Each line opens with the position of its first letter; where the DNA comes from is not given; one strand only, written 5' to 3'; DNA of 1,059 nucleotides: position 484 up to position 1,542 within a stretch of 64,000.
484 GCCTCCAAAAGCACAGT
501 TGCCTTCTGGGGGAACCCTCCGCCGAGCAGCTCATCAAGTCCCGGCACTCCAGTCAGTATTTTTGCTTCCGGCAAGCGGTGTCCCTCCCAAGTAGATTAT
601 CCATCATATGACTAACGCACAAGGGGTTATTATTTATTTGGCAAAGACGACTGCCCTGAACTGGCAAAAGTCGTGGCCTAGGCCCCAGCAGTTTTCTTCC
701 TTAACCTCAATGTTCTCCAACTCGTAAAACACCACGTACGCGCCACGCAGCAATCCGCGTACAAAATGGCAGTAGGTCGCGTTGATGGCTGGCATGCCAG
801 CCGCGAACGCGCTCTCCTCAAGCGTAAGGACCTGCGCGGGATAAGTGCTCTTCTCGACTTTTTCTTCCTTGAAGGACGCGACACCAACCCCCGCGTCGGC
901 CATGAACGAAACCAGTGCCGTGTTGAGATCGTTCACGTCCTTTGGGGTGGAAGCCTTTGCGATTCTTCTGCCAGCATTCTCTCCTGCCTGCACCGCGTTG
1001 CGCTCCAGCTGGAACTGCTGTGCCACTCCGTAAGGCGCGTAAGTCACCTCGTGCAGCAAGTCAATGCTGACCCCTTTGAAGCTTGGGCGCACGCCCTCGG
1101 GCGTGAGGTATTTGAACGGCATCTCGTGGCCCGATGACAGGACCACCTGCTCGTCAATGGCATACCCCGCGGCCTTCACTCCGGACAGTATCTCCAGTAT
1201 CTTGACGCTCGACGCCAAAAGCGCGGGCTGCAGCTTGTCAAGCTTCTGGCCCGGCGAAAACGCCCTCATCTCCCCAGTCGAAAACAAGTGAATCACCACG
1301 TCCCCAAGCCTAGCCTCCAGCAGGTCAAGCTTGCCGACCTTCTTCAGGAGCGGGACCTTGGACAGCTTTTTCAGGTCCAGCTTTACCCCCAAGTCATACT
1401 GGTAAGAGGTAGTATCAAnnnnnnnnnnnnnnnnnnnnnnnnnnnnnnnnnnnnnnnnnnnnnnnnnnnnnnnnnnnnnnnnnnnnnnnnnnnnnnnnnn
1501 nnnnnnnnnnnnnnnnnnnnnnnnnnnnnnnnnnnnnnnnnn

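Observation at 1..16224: Type IV pilus-like locus flanked by four KaiC-like ATPases and a V4R sensor-domain protein: candidate undescribed surface-filament and signalling system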

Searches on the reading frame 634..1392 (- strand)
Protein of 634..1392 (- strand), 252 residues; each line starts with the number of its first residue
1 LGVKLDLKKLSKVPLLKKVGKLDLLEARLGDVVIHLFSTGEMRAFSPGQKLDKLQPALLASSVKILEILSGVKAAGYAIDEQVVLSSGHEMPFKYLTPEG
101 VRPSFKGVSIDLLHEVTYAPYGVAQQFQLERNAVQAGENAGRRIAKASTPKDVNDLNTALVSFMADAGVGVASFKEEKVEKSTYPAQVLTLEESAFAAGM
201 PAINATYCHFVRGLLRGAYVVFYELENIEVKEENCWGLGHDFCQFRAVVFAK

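Call 6: search_protein_families(library=pfam, max_evalue=0.01, proteins=[window:634-1392:-])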
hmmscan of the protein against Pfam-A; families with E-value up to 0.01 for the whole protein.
window:634-1392:- (252 aa): 1 family
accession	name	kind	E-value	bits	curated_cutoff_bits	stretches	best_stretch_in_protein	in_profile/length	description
PF02830.23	V4R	-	1.2e-10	41.7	31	1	188-247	2-60/62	V4R domain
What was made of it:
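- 634..1419 (-): Two-domain V4R protein: a small N-terminal beta/alpha domain of unknown family plus a C-terminal V4R/H-NOX/Bet3-fold sensor domain with invariant C208, E232, C235 and C243. The canonical start is TTG at 1392, but conserved codons extend up to the KaiC_b stop. Pfam V4R 1.2e-10, 41.7 bits against cutoff 31 (call 6).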

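Call 19: find_homologous_proteins(query=window:634-1392:-, max_evalue=0.001)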
Query window:634-1392:- (252 aa): 14 proteins with E <= 0.001 among 1684 candidates.
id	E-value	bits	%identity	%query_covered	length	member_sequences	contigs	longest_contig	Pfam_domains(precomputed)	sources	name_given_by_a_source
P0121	1.2e-160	551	100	100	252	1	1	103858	PF02830.24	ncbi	ncbi:V4R domain-containing protein [archaeon]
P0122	1.7e-121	422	77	98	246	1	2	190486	PF02830.24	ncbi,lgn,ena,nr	ncbi:MAG: hypothetical protein KAW41_01340 [Candidatus Diapherotrites archaeon]|nr:hypothetical prot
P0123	1.9e-121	422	75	100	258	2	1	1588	PF02830.24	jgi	-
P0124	1.5e-107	377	66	98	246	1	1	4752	PF02830.24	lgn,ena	-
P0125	7.3e-107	374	66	100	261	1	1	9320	PF02830.24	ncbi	-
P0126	9.7e-107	374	65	100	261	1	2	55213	PF02830.24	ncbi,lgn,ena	-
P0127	2.3e-103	363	63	100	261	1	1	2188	PF02830.24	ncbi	-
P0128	6.0e-103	362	65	98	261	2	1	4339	PF02830.24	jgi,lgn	-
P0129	1.3e-101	357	63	100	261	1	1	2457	PF02830.24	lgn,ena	-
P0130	1.9e-101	357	62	100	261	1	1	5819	PF02830.24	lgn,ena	-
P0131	8.6e-101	355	62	100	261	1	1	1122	PF02830.24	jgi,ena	-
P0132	8.9e-100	351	62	100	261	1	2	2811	PF02830.24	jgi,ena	-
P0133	7.0e-66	240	47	97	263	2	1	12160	PF02830.24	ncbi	-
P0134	2.8e-35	140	50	53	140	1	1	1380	PF02830.24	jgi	jgi:predicted hydrocarbon binding protein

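Call 20: find_encoding_contigs(protein=P0126, flank=10000, max_places=2)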
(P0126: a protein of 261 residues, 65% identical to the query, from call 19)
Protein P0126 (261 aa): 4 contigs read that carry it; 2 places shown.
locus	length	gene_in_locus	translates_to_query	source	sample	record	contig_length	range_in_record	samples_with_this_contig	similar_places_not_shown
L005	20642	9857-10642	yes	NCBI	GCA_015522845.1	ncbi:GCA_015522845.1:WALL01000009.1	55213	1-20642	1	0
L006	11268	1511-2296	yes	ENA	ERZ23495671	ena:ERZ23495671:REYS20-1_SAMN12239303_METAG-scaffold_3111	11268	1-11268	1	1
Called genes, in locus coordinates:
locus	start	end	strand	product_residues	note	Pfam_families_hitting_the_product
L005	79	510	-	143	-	-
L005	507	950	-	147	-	-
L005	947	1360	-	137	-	-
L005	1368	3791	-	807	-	-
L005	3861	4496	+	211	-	PF06745:ATPase, PF24336:DUF7504, PF23365:DUF7090 (weak)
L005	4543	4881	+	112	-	-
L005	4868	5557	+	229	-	PF13481:AAA_25 (weak), PF23442:DUF7125, PF06745:ATPase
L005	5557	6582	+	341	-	-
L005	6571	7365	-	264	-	PF01040:UbiA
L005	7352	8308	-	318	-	PF00682:HMGL-like, PF22617:HCS_D2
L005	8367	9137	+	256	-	PF13481:AAA_25 (faint), PF05625:PAXNEB (faint), PF06745:ATPase, PF23442:DUF7125 (faint), PF24336:DUF7504, PF23365:DUF7090 (weak)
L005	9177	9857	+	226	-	PF03796:DnaB_C (faint), PF06745:ATPase, PF13481:AAA_25 (faint)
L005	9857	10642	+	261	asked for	PF02830:V4R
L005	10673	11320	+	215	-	-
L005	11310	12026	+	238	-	PF06745:ATPase, PF23442:DUF7125, PF24336:DUF7504, PF05625:PAXNEB (weak), PF23365:DUF7090 (weak)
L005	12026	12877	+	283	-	PF00989:PAS, PF08448:PAS_4, PF13188:PAS_8 (faint), PF13426:PAS_9, PF08447:PAS_3 (weak), PF08448:PAS_4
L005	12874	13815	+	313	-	PF00512:HisKA, PF02518:HATPase_c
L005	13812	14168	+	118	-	PF00072:Response_reg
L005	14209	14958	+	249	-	PF06745:ATPase, PF23442:DUF7125 (faint)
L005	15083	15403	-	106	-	-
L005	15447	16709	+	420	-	PF02403:Seryl_tRNA_N, PF00587:tRNA-synt_2b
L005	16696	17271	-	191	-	PF06745:ATPase, PF24336:DUF7504 (weak), PF05763:DUF835 (weak)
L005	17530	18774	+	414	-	PF08495:FIST, PF10442:FIST_C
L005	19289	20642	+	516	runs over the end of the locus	PF01406:tRNA-synt_1e (faint), PF01921:tRNA-synt_1f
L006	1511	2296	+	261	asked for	PF02830:V4R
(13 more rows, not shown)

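Call 21: find_encoding_contigs(protein=P0133, flank=10000, max_places=2)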
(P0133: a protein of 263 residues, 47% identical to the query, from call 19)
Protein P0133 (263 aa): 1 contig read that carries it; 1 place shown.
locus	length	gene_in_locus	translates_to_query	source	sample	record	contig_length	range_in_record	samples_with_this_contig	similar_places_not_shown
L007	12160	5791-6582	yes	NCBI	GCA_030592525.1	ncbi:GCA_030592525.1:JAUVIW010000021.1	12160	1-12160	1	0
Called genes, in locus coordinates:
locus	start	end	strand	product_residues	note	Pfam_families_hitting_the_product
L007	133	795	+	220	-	PF06745:ATPase, PF23442:DUF7125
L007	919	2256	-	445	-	PF00939:Na_sulph_symp, PF03600:CitMHS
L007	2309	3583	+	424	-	PF00202:Aminotran_3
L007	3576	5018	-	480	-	PF00171:Aldedh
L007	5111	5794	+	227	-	PF03796:DnaB_C, PF05625:PAXNEB (faint), PF06745:ATPase, PF13481:AAA_25, PF23442:DUF7125 (weak), PF13401:AAA_22 (weak)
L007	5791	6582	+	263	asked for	PF02830:V4R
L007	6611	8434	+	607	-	PF00989:PAS, PF08448:PAS_4, PF13426:PAS_9, PF00989:PAS, PF13188:PAS_8, PF08448:PAS_4, PF13426:PAS_9, PF00989:PAS, +7 more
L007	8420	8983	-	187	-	PF23023:Anti-Pycsar_Apyc1 (faint), PF00753:Lactamase_B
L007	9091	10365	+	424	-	PF17244:CDC24_OB3 (faint), PF01336:tRNA_anti-codon (faint)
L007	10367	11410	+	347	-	PF14520:HHH_5, PF00154:RecA_N, PF08423:Rad51, PF13481:AAA_25, PF06745:ATPase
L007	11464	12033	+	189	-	PF04011:LemA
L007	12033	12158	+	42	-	?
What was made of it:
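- In L007 it lies downstream of unrelated metabolic genes (call 21).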

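Call 24: find_encoding_contigs(protein=P0121, flank=10000, max_places=2)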
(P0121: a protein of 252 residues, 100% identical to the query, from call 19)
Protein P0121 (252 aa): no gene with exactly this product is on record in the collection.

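Call 25: find_encoding_contigs(protein=P0122, flank=10000, max_places=1)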
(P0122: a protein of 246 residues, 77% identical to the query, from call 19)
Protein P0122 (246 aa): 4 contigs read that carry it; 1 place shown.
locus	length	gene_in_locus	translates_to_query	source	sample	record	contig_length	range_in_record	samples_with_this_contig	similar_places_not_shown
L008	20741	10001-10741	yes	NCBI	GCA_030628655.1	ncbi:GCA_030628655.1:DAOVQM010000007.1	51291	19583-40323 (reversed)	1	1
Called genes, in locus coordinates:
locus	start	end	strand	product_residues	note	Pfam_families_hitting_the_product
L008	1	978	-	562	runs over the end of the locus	PF00437:T2SSE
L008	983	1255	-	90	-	-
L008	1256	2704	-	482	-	-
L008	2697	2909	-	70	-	-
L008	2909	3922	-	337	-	-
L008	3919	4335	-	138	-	-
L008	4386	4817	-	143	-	-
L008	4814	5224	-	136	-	-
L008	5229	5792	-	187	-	-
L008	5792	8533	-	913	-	-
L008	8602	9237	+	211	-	PF06745:ATPase, PF24336:DUF7504, PF23365:DUF7090 (weak)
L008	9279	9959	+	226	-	PF03796:DnaB_C (faint), PF06745:ATPase, PF23442:DUF7125 (faint)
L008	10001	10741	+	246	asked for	PF02830:V4R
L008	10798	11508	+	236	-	PF05625:PAXNEB (weak), PF06745:ATPase, PF23442:DUF7125, PF07088:GvpD_P-loop (weak), PF24336:DUF7504, PF23365:DUF7090 (weak)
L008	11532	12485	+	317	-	PF00512:HisKA, PF02518:HATPase_c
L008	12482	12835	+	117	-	PF00072:Response_reg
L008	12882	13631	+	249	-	PF06745:ATPase, PF13481:AAA_25 (weak), PF23442:DUF7125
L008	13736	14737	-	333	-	PF00348:polyprenyl_synt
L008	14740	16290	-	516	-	PF01921:tRNA-synt_1f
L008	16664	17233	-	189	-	-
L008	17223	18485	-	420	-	PF02403:Seryl_tRNA_N, PF00587:tRNA-synt_2b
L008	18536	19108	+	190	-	-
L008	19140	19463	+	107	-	-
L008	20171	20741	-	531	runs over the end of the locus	PF01841:Transglut_core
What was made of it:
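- Checked: The fourth KaiC is truncated by the window edge, and the operon continues beyond it in relatives (call 25).
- Tried and rejected: The region beyond the window start was therefore inferred from a 77-80% identical relative (call 25).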

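Call 39: find_related_loci(query=A2, collection=metagenome_contigs, flank=10000)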
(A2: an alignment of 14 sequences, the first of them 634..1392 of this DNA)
Query A2 (252 aa) in metagenome_contigs; peptide patterns used: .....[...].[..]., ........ (x = any residue, [..] = any of these).
115 stretches matched a pattern; 2 encode a relative of the query (tblastn E <= 1e-3); 2 distinct loci.
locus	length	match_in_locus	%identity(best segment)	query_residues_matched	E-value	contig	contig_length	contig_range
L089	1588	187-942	75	1-252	1e-142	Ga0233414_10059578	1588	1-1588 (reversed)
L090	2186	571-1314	65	5-252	3e-118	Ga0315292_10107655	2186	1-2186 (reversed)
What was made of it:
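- Tried and rejected: The metagenome-contig scan with the V4R alignment returned only two contigs under 2.2 kb, with no usable context (call 39).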

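Call 40: find_encoding_contigs(protein=P0125, flank=10000, max_places=1)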
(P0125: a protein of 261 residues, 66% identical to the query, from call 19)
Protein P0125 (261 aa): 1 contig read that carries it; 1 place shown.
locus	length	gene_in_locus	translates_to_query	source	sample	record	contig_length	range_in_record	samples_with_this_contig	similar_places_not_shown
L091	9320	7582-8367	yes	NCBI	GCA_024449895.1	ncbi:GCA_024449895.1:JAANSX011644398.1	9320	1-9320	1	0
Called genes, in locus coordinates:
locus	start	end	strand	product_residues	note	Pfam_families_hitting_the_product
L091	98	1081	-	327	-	-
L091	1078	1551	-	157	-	-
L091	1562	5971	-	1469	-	PF13385:Laminin_G_3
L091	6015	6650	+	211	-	PF06745:ATPase, PF10483:Elong_Iki1 (weak), PF23365:DUF7090 (weak), PF24336:DUF7504 (weak)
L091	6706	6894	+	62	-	-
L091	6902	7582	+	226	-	PF03796:DnaB_C (faint), PF06745:ATPase, PF13481:AAA_25 (weak), PF23442:DUF7125 (weak)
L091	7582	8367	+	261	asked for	PF02830:V4R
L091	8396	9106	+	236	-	PF06745:ATPase, PF23442:DUF7125 (weak), PF24336:DUF7504, PF05625:PAXNEB (weak)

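Call 41: find_encoding_contigs(protein=P0130, flank=10000, max_places=1)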
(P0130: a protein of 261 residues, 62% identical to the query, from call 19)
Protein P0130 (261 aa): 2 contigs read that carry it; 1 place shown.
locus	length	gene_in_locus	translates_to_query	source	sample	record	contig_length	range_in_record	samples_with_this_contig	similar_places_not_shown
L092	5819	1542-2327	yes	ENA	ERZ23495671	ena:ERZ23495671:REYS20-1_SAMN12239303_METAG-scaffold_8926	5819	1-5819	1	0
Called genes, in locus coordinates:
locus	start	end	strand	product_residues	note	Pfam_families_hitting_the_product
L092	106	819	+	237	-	PF05625:PAXNEB (faint), PF06745:ATPase, PF13481:AAA_25 (faint), PF23442:DUF7125 (faint), PF24336:DUF7504, PF23365:DUF7090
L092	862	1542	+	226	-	PF03796:DnaB_C (weak), PF06745:ATPase, PF13481:AAA_25 (weak)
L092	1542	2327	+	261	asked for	PF02830:V4R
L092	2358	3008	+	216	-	PF16927:HisKA_7TM (weak)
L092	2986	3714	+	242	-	PF23442:DUF7125, PF06745:ATPase, PF24336:DUF7504, PF05625:PAXNEB (weak)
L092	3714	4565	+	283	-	PF00989:PAS, PF08448:PAS_4, PF13188:PAS_8, PF13426:PAS_9, PF08447:PAS_3, PF08448:PAS_4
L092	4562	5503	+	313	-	PF00512:HisKA, PF02518:HATPase_c, PF13589:HATPase_c_3 (weak)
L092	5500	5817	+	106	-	?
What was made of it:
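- Closest known: Cyanobacterial KaiC output pathway. Same: KaiC-family ATPases are encoded with a histidine kinase and a receiver domain, seen in relatives L008, L005 and L092 (calls 20, 25, 41).
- HK-REC-KaiC_e lie downstream in L008, L005 and L092 (calls 20, 25, 41).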

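Call 42: predict_structure(alignment_id=A2)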
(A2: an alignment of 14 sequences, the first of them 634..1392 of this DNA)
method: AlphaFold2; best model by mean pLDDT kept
length: 252 residues; sequences in the alignment: 14
mean_pLDDT: 76.5   pTM: 0.62
mean pLDDT of the five models: 76.5, 72.3, 70.2, 69.4, 67.6
residues with pLDDT >= 90: 48; 70-90: 131; 50-70: 42; < 50: 31
segments of 3 or more residues with pLDDT < 50: 92-110, 113-124
pLDDT, mean of each block of 10 residues (from residue 1): 80 85 83 83 75 80 88 87 74 44 42 44 54 80 92 93 79 87 86 66 73 92 88 71 85 63
secondary structure, 60 per line:
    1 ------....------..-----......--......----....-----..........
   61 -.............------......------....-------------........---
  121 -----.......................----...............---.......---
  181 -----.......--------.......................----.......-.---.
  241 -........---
elements in order: H7-10 E24-29 E32-37 E42-45 H51-60 H62-74 H81-86 H93-96 H110-117 H126-148 H153-167 E171-177 E186-192 H201-223 E228-234 E242-249

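Call 45: fold_search(model_id=the predicted structure, library=pdb)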
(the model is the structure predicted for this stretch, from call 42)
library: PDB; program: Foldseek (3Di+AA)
matches with E <= 10: 572; with E <= 0.001: 18
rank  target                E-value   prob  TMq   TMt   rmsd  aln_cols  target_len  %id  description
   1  2j3w_E                4.4e-05  1.00  0.41  0.59   4.4       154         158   16  The crystal structure of the bet3-trs31-sedlin complex. (released 2006-11-27)
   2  6aq3_C                1.3e-04  1.00  0.40  0.55   4.9       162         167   13  Crystal structure of a trafficking protein particle complex subunit 3 from Naegleria fowleri covalently bound to palmi (released 2017-08-30)
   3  6aq3_F                1.3e-04  1.00  0.37  0.51   5.5       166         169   13  Crystal structure of a trafficking protein particle complex subunit 3 from Naegleria fowleri covalently bound to palmi (released 2017-08-30)
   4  6aq3_E                2.0e-04  1.00  0.41  0.56   4.6       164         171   12  Crystal structure of a trafficking protein particle complex subunit 3 from Naegleria fowleri covalently bound to palmi (released 2017-08-30)
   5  5kbi_B                2.2e-04  1.00  0.42  0.51   3.7       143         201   15  CRYSTAL STRUCTURE OF THE AROMATIC SENSOR DOMAIN OF MOPR IN COMPLEX WITH CATACHOL (released 2016-07-13)
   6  2j3w_D                2.7e-04  1.00  0.41  0.60   4.4       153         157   16  The crystal structure of the bet3-trs31-sedlin complex. (released 2006-11-27)
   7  5frw_A                3.0e-04  1.00  0.39  0.48   4.1       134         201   13  crystal structure of the phenol-responsive sensory domain of the transcription activator PoxR with Phenol (released 2016-04-06)
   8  7vqf                  3.1e-04  1.00  0.40  0.51   3.7       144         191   14  Phenol binding protein, MopR (released 2022-09-07)
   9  5kbi_A                3.3e-04  1.00  0.41  0.51   3.7       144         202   16  CRYSTAL STRUCTURE OF THE AROMATIC SENSOR DOMAIN OF MOPR IN COMPLEX WITH CATACHOL (released 2016-07-13)
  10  2oso                  3.3e-04  1.00  0.33  0.49  13.2       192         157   15  Crystal structure of a vinyl-4-reductase family protein (mj_1460) from methanocaldococcus jannaschii dsm at 1.90 A resol (released 2007-02-20)
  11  6aq3_B                3.7e-04  1.00  0.40  0.56   4.3       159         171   14  Crystal structure of a trafficking protein particle complex subunit 3 from Naegleria fowleri covalently bound to palmi (released 2017-08-30)
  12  5kbg_A                4.4e-04  1.00  0.42  0.51   3.9       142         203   15  CRYSTAL STRUCTURE OF THE AROMATIC SENSOR DOMAIN OF MOPR IN COMPLEX WITH OCRESOL (released 2016-07-13)
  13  6aq3_D                4.4e-04  1.00  0.41  0.57   4.6       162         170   13  Crystal structure of a trafficking protein particle complex subunit 3 from Naegleria fowleri covalently bound to palmi (released 2017-08-30)
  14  8pkd_A                4.9e-04  1.00  0.36  0.55   5.8       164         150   12  Cryo-EM structure of Orrella dioscoreae BcsD (released 2023-12-20)
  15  2osd                  5.2e-04  1.00  0.37  0.57   9.9       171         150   16  Crystal structure of a vinyl-4-reductase family protein (mj_1460) from methanocaldococcus jannaschii dsm at 2.40 A resol (released 2007-02-20)
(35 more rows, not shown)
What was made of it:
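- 634..1419 (-): AF2 pLDDT 76.5, with Foldseek hits to MopR 5KBI, PoxR 5FRW and MJ1460 2OSO (calls 42, 45).
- On V4R domain sensors: Foldseek hits to MopR, PoxR and MJ1460 (call 45).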

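Call 48: search_protein_families(library=ncbifam, max_evalue=0.001, proteins=[window:634-1392:-])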
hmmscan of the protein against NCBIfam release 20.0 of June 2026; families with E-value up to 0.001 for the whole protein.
window:634-1392:- (252 aa): 1 family
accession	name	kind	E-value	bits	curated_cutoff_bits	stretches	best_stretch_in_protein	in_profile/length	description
NF053755.1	MsvR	equivalog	1.6e-08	34.6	220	1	135-246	132-235/236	transcriptional factor MsvR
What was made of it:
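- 634..1419 (-): NCBIfam hit to the MsvR C-terminus, 1.6e-8 (call 48).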
